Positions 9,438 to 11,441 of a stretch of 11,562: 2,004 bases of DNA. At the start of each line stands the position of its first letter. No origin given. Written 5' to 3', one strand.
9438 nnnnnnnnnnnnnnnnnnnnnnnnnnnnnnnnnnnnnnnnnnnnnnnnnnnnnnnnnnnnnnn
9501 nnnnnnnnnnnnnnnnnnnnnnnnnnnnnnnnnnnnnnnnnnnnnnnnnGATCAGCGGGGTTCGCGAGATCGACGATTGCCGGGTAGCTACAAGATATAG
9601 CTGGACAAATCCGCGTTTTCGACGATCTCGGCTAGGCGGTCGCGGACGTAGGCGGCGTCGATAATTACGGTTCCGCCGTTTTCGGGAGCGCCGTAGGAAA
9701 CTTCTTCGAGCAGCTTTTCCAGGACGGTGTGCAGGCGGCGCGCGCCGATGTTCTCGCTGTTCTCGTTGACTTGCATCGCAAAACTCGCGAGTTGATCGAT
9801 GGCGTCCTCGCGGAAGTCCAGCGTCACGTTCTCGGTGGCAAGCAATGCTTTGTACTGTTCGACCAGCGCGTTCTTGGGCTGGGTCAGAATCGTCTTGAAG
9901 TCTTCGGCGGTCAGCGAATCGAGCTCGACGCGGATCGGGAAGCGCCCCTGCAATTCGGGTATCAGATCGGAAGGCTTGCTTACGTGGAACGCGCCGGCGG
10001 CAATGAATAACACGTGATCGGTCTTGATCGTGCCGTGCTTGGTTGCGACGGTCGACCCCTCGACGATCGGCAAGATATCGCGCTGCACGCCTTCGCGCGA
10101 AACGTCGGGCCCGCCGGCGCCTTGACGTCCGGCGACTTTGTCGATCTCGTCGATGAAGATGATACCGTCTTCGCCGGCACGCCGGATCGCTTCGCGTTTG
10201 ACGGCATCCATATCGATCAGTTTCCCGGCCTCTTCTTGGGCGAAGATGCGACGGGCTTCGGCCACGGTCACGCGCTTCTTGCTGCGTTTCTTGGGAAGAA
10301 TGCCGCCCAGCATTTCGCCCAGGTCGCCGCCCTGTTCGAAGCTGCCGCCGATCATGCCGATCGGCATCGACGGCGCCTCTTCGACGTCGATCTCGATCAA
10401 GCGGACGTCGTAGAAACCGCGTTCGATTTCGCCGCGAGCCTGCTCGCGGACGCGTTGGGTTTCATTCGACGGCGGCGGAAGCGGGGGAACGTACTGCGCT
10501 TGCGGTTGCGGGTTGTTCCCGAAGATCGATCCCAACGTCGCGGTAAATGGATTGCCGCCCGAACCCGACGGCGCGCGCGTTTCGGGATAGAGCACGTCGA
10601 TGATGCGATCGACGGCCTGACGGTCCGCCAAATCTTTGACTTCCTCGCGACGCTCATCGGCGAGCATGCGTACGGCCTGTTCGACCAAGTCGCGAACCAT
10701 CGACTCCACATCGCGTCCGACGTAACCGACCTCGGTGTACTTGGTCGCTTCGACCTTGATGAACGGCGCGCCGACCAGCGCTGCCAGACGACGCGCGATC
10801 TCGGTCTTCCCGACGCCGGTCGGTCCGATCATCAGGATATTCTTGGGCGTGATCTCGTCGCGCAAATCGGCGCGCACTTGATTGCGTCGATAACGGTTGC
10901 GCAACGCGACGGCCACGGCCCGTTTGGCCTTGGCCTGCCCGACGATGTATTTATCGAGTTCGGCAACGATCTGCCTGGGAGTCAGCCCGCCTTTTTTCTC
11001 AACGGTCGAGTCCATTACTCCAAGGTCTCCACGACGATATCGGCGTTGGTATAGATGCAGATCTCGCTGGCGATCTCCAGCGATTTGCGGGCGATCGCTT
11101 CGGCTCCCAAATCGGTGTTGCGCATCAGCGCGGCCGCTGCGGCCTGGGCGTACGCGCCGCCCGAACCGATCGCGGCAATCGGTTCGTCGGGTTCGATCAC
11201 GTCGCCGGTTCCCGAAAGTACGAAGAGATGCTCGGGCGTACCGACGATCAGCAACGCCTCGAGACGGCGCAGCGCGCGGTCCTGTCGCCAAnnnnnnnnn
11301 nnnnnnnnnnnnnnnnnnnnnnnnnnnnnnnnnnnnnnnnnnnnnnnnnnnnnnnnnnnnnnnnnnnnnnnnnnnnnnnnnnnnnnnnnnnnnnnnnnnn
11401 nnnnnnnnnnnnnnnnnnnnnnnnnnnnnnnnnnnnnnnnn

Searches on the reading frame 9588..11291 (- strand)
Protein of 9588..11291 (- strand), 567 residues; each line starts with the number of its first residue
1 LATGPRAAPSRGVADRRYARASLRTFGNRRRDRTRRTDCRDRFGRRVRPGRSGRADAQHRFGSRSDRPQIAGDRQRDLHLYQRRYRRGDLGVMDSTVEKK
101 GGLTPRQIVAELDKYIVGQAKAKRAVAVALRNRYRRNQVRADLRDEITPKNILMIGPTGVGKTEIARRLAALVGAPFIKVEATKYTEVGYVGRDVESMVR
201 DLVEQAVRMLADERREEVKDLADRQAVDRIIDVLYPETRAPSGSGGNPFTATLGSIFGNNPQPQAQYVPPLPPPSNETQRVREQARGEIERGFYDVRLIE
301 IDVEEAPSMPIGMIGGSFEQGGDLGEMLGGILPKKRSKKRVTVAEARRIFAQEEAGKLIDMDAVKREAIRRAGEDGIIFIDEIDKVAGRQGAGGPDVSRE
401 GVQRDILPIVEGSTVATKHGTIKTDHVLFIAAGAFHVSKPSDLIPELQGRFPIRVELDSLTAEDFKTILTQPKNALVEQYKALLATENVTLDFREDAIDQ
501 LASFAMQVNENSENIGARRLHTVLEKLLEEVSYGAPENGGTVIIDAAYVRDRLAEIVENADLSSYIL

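Call 8: search_protein_families(library=pfam, proteins=[window:9588-11291:-])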
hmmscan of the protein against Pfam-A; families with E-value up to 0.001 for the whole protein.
window:9588-11291:- (567 aa): 10 families
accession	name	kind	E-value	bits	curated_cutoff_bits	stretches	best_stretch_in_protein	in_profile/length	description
PF07724.20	AAA_2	-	4.7e-32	111.8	27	2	336-454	29-166/166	AAA domain (Cdc48 subfamily)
PF00004.35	AAA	-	2.7e-16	60.7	21.2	2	366-458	47-130/131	ATPase family associated with various cellular activities (AAA)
PF07728.20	AAA_5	-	1e-07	32.5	22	1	151-187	1-38/139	AAA domain (dynein-related subfamily)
PF13401.12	AAA_22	-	2.6e-05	25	27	1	150-201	6-60/130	AAA domain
PF13191.12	AAA_16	-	3.9e-05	24.6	32.6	0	148-253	23-120/167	AAA ATPase domain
PF13521.12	AAA_28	-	8.2e-05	23.3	27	1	152-223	2-73/164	AAA domain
PF00493.29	MCM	-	0.00011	21.9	23.3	0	106-181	16-90/224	MCM P-loop domain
PF10431.15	ClpB_D2-small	-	0.00022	21.7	21.9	1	460-530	1-62/81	C-terminal, D2-small domain, of ClpB protein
PF01078.27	Mg_chelatase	-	0.00022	21.2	20.3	0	150-185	23-57/207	Magnesium chelatase, subunit ChlI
PF00448.28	SRP54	-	0.00092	19.3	22.7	0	150-173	2-25/196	SRP54-type protein, GTPase domain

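Call 13: find_encoding_contigs(protein=window:9588-11015:-, flank=10000, max_places=10)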
Protein window:9588-11015:- (475 aa): 4 contigs read that carry it; 3 places shown.
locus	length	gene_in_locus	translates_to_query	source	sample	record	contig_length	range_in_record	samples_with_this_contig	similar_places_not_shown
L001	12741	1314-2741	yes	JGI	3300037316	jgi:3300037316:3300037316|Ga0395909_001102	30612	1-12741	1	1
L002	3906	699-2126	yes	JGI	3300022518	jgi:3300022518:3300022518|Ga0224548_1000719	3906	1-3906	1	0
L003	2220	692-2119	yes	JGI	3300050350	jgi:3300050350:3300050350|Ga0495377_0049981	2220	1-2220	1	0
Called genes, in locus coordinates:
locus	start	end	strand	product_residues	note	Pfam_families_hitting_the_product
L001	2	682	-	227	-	?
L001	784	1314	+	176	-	PF00227:Proteasome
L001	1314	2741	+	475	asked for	PF13191:AAA_16 (faint), PF00004:AAA (weak), PF07728:AAA_5 (weak), PF13401:AAA_22 (faint), PF07724:AAA_2, PF00004:AAA (weak)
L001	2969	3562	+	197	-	PF01327:Pep_deformylase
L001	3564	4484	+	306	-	PF00551:Formyl_trans_N, PF02911:Formyl_trans_C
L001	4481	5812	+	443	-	PF01029:NusB, PF22458:RsmF-B_ferredox, PF01189:Methyltr_RsmB-F, PF13649:Methyltransf_25 (weak)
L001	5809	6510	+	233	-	PF12401:FhaA_N, PF00498:FHA, PF16697:Yop-YscD_cpl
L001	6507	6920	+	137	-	PF16697:Yop-YscD_cpl, PF00498:FHA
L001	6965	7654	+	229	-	-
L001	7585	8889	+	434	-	PF01098:FTSW_RODA_SPOVE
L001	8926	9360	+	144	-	PF00034:Cytochrom_C, PF13442:Cytochrome_CBB3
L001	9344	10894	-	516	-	PF00561:Abhydrolase_1 (weak), PF20434:BD-FAE (faint), PF12697:Abhydrolase_6 (weak), PF12146:Hydrolase_4, PF01738:DLH (weak), PF00326:Peptidase_S9 (weak)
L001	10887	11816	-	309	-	PF01145:Band_7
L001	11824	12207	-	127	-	PF00392:GntR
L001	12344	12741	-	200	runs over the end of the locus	-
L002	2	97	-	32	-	?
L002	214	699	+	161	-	PF00227:Proteasome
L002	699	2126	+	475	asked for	PF13191:AAA_16 (faint), PF00004:AAA (weak), PF07728:AAA_5 (weak), PF13401:AAA_22 (faint), PF07724:AAA_2, PF00004:AAA (weak)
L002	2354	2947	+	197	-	PF01327:Pep_deformylase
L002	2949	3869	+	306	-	PF00551:Formyl_trans_N, PF02911:Formyl_trans_C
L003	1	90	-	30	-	?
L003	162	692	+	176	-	PF00227:Proteasome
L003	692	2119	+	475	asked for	PF13191:AAA_16 (faint), PF00004:AAA (weak), PF07728:AAA_5 (weak), PF13401:AAA_22 (faint), PF07724:AAA_2, PF00004:AAA (weak)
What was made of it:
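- Checked: The 227-nt gap is the largest between co-directional genes on the contig (call 13).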

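Call 17: find_related_loci(query=window:9588-11015:-, collection=genome_contigs, flank=10000)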
Query window:9588-11015:- (475 aa) in genome_contigs; peptide patterns used: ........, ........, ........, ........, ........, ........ (x = any residue, [..] = any of these).
600 stretches matched a pattern (row limit reached: there are more); 597 encode a relative of the query (tblastn E <= 1e-3); the best 80 are kept; 80 distinct loci.
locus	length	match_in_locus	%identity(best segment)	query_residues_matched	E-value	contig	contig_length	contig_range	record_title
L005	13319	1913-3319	70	11-475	0e+0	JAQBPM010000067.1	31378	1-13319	MAG: Vulcanimicrobiota bacterium isolate RYN_347 scaffold_1167013, whole genome shotgun sequence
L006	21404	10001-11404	80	10-475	0e+0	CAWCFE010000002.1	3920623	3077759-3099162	MAG: Candidatus Eremiobacteraeota bacterium isolate MFD09495.bin.1.110 genome assembly, contig: contig_2690, whole genom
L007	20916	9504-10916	61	5-475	2e-174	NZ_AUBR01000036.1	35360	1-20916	Desulfovirgula thermocuniculi DSM 16036 G454DRAFT_scaffold00032.32_C, whole genome shotgun sequence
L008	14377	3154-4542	59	11-475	9e-174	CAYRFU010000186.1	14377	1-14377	MAG TPA_asm: uncultured Burkholderiales bacterium isolate SRP141376_co3_146 genome assembly, contig: NODE_11566_length_1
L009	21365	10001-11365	60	12-475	5e-173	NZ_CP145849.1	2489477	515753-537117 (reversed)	Mitsuokella multacida strain DSM 20544 chromosome, complete genome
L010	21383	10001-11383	59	8-475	4e-171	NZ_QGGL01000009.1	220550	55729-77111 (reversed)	Tumebacillus permanentifrigoris strain DSM 18773 Ga0215659_109, whole genome shotgun sequence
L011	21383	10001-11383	60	12-475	9e-171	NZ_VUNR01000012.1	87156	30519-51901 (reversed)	Anaerovibrio slackiae strain WCA-693-APC-5D-A seq12, whole genome shotgun sequence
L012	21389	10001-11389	59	10-475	2e-170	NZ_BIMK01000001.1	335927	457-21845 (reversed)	Paenibacillus chibensis strain NBRC 15958 PCH05_CON00110, whole genome shotgun sequence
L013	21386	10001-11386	59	10-475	4e-170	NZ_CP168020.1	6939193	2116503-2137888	Paenibacillus taichungensis strain Cl17b chromosome, complete genome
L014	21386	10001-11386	59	10-475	6e-170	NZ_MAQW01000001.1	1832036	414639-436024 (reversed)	Bacillus sp. FJAT-27264 scaffold1, whole genome shotgun sequence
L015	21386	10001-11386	59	10-475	2e-169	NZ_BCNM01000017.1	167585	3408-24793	Paenibacillus pabuli NBRC 13638, whole genome shotgun sequence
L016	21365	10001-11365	61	12-475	5e-169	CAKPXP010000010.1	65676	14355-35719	MAG: uncultured Selenomonas sp. isolate REFINED_METABAT215_TOP10_CONTIGS_1500_ASSEMBLY_K77_MERGED__Nepal_MoBio_Fiber-Had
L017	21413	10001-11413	59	1-475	2e-168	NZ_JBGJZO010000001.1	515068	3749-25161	Paenibacillus sp. sgz500958 Scaffold1, whole genome shotgun sequence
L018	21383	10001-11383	58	8-475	6e-168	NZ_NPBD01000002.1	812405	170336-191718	Terribacillus saccharophilus strain 7503-2 contig00002, whole genome shotgun sequence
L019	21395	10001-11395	59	10-475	6e-167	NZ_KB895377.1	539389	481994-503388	Paenibacillus sanguinis 2301083 = DSM 16941 C557DRAFT_scaffold00002.2, whole genome shotgun sequence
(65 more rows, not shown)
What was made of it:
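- On Correia element (CREE): Different sequence, a different phylum (Eremiobacterota, call 17) and a single copy.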

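Call 24: search_protein_families(library=pfam, proteins=[L006:11499-12191:+, L006:11465-11917:+, L006:12552-13358:+, L005:3165-3839:+, L005:4335-5159:+, L005:3903-4295:+])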
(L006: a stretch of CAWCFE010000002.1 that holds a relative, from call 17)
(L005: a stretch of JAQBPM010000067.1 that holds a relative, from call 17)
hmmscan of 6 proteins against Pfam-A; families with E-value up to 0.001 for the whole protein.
L006:11499-12191:+ (230 aa): 0 families

L006:11465-11917:+ (150 aa): 0 families

L006:12552-13358:+ (268 aa): 2 families
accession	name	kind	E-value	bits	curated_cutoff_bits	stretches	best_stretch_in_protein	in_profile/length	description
PF00551.24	Formyl_trans_N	-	1.6e-43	149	26.1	1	4-164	21-180/181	Formyl transferase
PF02911.23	Formyl_trans_C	-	1.2e-09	38.6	21.1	1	189-234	3-48/100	Formyl transferase, C-terminal domain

L005:3165-3839:+ (224 aa): 0 families

L005:4335-5159:+ (274 aa): 1 family
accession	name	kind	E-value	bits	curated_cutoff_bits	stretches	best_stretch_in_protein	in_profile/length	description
PF01327.26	Pep_deformylase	-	1.3e-52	177.9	22.8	1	100-254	1-153/156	Polypeptide deformylase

L005:3903-4295:+ (130 aa): 0 families

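Call 54: find_homologous_proteins(query=window:9588-11015:-, max_evalue=1e-150)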
Query window:9588-11015:- (475 aa): 3388 proteins with E <= 1e-150 among 8000 candidates; the best 120 are listed.
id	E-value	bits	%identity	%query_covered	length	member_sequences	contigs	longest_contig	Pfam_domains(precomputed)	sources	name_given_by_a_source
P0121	1.8e-297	1005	99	100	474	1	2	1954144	PF07724.21,PF00004.36,PF13401.13,PF07728.21,PF13191.13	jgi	jgi:ATP-dependent HslUV protease ATP-binding subunit HslU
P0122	2.0e-268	909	90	100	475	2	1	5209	PF07724.21,PF00004.36,PF13401.13,PF07728.21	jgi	jgi:ATP-dependent HslUV protease ATP-binding subunit HslU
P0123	9.5e-264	893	90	98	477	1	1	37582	PF07724.21,PF00004.36,PF13401.13,PF07728.21,PF10431.16,PF13191.13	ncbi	ncbi:MAG TPA: ATP-dependent protease ATPase subunit HslU [Candidatus Baltobacteraceae bacterium]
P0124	1.6e-250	850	85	98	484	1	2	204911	PF07724.21,PF00004.36,PF13401.13,PF07728.21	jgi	jgi:ATP-dependent HslUV protease ATP-binding subunit HslU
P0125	4.9e-246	835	82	100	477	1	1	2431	PF07724.21,PF13521.13,PF00004.36,PF07728.21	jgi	jgi:ATP-dependent HslUV protease ATP-binding subunit HslU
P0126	5.6e-246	835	81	100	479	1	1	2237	PF07724.21,PF00004.36,PF13401.13,PF07728.21,PF13191.13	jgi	jgi:ATP-dependent HslUV protease ATP-binding subunit HslU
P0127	1.3e-245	834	83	100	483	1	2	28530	PF07724.21,PF00004.36,PF13401.13,PF07728.21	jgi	jgi:ATP-dependent HslUV protease ATP-binding subunit HslU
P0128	2.8e-244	829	83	98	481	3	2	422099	PF07724.21,PF00004.36,PF13401.13,PF07728.21,PF13191.13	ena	-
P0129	6.6e-244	828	81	98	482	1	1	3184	PF07724.21,PF00004.36,PF07728.21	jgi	jgi:ATP-dependent HslUV protease ATP-binding subunit HslU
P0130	6.7e-244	828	83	98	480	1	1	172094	PF07724.21,PF00004.36,PF13401.13,PF07728.21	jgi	jgi:ATP-dependent HslUV protease ATP-binding subunit HslU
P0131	2.0e-243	826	81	97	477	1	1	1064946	PF07724.21,PF00004.36,PF13401.13,PF07728.21,PF13191.13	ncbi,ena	-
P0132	3.7e-243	826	82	98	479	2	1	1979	PF07724.21,PF00004.36,PF07728.21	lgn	-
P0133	9.0e-243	824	81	98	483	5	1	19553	PF07724.21,PF00004.36,PF13401.13,PF07728.21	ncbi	-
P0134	9.6e-243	824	81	98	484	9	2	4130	PF07724.21,PF00004.36,PF13401.13,PF07728.21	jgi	-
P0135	3.7e-242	822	80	100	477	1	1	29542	PF07724.21,PF00004.36,PF13401.13,PF07728.21,PF13191.13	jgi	jgi:ATP-dependent HslUV protease ATP-binding subunit HslU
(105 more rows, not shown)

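Call 55: find_encoding_contigs(protein=P0121, flank=10000, max_places=4)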
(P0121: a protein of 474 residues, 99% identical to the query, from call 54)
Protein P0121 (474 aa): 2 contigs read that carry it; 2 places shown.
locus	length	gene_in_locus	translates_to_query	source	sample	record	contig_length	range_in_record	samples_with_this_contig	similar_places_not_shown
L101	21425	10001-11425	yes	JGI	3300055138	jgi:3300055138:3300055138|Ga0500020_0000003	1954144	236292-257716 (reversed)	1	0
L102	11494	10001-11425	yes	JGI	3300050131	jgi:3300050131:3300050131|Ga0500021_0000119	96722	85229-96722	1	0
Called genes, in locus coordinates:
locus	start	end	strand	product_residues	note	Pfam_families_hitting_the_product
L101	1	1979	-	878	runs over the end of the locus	PF00015:MCPsignal, PF03480:DctP, PF00015:MCPsignal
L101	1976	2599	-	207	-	PF01569:PAP2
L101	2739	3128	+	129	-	PF03840:SecG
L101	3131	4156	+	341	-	PF00005:ABC_tran, PF02463:SMC_N (weak), PF13304:AAA_21, PF08352:oligo_HPY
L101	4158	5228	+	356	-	PF00005:ABC_tran, PF13304:AAA_21 (faint), PF08352:oligo_HPY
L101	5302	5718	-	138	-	-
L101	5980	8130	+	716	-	PF01751:Toprim, PF01131:Topoisom_bac, PF01396:Zn_ribbon_Top1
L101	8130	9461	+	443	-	PF01134:GIDA, PF01262:AlaDh_PNT_C (weak), PF01266:DAO (faint), PF07992:Pyr_redox_2 (weak), PF13450:NAD_binding_8 (weak)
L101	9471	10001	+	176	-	PF00227:Proteasome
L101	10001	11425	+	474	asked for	PF13191:AAA_16 (faint), PF00004:AAA (weak), PF07728:AAA_5 (weak), PF13401:AAA_22 (faint), PF07724:AAA_2, PF00004:AAA (weak)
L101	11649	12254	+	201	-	PF01327:Pep_deformylase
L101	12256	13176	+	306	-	PF00551:Formyl_trans_N, PF02911:Formyl_trans_C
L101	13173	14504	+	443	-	PF01029:NusB, PF22458:RsmF-B_ferredox, PF01189:Methyltr_RsmB-F, PF13649:Methyltransf_25 (faint)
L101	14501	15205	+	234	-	PF12401:FhaA_N, PF16697:Yop-YscD_cpl, PF00498:FHA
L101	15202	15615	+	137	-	PF16697:Yop-YscD_cpl, PF00498:FHA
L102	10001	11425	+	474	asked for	PF13191:AAA_16 (faint), PF00004:AAA (weak), PF07728:AAA_5 (weak), PF13401:AAA_22 (faint), PF07724:AAA_2, PF00004:AAA (weak)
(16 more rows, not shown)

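Call 56: find_encoding_contigs(protein=P0122, flank=5000, max_places=4)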
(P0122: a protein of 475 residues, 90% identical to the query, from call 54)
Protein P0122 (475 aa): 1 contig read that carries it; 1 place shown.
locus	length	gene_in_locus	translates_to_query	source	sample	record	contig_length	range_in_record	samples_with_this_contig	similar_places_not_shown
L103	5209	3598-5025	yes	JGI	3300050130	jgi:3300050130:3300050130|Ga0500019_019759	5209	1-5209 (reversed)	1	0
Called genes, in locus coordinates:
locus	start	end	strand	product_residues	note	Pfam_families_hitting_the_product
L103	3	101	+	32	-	?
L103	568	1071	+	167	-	-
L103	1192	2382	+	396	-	-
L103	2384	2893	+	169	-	-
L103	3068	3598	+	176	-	PF00227:Proteasome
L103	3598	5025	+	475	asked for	PF00004:AAA (weak), PF07728:AAA_5 (weak), PF13401:AAA_22 (faint), PF07724:AAA_2, PF00004:AAA (weak)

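Call 81: find_encoding_contigs(protein=P0124, flank=6000, max_places=3)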
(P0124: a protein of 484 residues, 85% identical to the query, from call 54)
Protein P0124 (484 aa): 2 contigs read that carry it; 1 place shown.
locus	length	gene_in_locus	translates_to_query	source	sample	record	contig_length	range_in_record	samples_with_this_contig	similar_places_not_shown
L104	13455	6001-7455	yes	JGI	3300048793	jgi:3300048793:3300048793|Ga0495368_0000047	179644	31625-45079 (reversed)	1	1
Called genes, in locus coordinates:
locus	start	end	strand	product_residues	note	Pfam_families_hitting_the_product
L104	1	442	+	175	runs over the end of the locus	-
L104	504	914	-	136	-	-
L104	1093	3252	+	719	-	PF01751:Toprim, PF01131:Topoisom_bac, PF01396:Zn_ribbon_Top1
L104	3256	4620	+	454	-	PF01134:GIDA, PF01266:DAO (weak), PF13450:NAD_binding_8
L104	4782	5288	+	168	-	-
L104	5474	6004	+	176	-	PF00227:Proteasome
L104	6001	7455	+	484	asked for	PF13401:AAA_22 (faint), PF00004:AAA (weak), PF07728:AAA_5 (faint), PF07724:AAA_2, PF00004:AAA (weak)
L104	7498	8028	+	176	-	PF01327:Pep_deformylase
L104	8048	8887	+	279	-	PF00551:Formyl_trans_N, PF02911:Formyl_trans_C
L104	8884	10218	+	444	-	PF01029:NusB, PF22458:RsmF-B_ferredox, PF01189:Methyltr_RsmB-F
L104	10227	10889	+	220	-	PF12401:FhaA_N, PF16697:Yop-YscD_cpl, PF00498:FHA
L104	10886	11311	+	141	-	PF16697:Yop-YscD_cpl, PF00498:FHA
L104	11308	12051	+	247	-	-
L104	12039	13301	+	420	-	PF01098:FTSW_RODA_SPOVE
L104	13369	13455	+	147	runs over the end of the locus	PF00034:Cytochrom_C, PF13442:Cytochrome_CBB3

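Call 86: search_protein_families(library=pfam, proteins=[L006:11465-11917:+], max_evalue=0.1)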
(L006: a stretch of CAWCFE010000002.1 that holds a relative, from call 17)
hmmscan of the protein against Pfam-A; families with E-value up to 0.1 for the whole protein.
L006:11465-11917:+ (150 aa): 0 families
